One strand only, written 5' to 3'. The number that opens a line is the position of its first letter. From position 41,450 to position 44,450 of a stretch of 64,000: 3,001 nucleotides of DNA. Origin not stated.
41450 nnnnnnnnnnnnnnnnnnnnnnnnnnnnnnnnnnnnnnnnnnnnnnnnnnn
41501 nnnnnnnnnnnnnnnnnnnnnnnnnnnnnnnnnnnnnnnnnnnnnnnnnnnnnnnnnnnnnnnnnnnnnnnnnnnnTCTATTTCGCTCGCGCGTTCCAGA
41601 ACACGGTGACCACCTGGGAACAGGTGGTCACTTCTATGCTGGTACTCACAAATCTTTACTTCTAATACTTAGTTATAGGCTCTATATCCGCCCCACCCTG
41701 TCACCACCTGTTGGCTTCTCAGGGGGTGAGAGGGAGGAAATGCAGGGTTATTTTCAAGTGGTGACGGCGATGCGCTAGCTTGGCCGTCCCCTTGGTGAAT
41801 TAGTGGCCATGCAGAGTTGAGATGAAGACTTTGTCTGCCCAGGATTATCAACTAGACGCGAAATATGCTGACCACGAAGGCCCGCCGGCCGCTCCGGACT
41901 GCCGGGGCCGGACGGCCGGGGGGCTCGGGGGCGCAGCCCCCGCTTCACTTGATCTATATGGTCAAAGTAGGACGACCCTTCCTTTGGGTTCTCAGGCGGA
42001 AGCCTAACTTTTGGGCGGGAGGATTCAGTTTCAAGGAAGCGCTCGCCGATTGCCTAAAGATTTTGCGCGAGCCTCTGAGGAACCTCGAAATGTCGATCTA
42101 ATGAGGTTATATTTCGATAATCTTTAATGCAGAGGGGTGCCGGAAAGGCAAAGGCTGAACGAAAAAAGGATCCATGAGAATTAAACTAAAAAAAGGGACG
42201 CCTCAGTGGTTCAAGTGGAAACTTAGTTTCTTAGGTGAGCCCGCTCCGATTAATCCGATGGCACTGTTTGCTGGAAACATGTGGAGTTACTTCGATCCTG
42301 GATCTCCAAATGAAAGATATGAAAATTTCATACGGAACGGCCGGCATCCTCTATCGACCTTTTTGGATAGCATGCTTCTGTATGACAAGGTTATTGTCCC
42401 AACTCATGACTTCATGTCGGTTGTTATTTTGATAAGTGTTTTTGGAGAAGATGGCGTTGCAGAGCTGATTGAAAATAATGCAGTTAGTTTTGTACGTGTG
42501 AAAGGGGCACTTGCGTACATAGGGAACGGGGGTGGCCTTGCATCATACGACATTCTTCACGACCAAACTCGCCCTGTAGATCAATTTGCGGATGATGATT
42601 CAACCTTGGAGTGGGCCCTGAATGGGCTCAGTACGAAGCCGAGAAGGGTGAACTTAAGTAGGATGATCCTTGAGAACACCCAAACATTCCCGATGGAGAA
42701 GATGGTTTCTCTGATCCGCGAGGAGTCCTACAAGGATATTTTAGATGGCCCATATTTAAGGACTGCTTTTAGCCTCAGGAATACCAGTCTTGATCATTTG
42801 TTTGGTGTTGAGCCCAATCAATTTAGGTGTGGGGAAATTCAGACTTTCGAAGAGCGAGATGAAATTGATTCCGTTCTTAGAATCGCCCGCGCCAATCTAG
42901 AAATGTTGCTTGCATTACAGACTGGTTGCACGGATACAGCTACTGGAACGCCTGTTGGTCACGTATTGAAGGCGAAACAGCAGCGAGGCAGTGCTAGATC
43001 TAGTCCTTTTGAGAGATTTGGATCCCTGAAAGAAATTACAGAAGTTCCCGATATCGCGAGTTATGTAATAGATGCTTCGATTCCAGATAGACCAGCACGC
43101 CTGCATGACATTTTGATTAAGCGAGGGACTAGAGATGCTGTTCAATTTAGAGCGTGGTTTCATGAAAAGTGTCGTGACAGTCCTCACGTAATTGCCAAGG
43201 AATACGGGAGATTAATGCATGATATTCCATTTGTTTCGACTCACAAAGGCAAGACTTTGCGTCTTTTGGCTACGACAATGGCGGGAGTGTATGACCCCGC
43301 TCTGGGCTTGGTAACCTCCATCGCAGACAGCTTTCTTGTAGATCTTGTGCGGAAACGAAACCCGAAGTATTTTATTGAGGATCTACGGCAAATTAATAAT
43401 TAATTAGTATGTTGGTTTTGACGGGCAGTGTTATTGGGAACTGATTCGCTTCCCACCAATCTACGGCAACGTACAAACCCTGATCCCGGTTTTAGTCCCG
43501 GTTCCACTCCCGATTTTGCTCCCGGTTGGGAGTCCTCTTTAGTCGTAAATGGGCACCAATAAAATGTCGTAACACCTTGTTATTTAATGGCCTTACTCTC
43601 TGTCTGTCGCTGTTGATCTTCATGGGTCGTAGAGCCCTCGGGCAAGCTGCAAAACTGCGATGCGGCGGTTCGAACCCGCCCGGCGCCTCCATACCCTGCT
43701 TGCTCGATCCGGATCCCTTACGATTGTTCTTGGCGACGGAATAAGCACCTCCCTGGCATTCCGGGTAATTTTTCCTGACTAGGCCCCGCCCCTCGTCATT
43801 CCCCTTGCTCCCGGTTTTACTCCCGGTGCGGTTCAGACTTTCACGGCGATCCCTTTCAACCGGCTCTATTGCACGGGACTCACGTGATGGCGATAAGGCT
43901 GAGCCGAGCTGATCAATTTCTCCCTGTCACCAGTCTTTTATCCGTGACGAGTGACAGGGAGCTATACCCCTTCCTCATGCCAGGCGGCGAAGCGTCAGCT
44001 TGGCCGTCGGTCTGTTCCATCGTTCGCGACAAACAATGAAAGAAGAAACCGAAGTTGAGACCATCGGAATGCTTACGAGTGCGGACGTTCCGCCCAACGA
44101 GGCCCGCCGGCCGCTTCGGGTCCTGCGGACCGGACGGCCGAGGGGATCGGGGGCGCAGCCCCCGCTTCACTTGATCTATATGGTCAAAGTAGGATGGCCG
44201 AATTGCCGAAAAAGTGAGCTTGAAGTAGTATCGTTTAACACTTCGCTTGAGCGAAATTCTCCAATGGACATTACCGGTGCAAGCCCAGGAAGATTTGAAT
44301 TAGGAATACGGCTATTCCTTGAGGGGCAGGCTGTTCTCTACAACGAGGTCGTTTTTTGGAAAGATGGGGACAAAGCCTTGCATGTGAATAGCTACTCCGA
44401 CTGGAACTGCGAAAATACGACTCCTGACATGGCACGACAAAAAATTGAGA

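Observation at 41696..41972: Conserved ~280-bp hairpin module resembling a rolling-circle origin, present once in each element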

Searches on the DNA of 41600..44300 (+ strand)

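Call 13: search_dna_similar(query=window:41690-41980:+, collection=plasmids, mode=distant, max_evalue=0.01)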
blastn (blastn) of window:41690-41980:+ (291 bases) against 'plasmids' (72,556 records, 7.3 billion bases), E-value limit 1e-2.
No match.

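Call 14: search_dna_similar(query=window:41690-41980:+, collection=phages, mode=distant, max_evalue=0.01)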
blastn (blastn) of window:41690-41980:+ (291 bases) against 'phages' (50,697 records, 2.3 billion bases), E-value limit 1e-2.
No match.

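Call 55: search_rna_families(source=window, start=41600, end=44300, threshold=evalue, max_evalue=10)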
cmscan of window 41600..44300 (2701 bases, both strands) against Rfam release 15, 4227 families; matches with E-value up to 10: 1.
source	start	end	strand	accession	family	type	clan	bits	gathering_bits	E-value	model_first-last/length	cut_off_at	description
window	42417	42490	-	RF01933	bxd_5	Gene; lncRNA;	-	14.5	50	3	1-57/57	no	Bithoraxoid conserved region 5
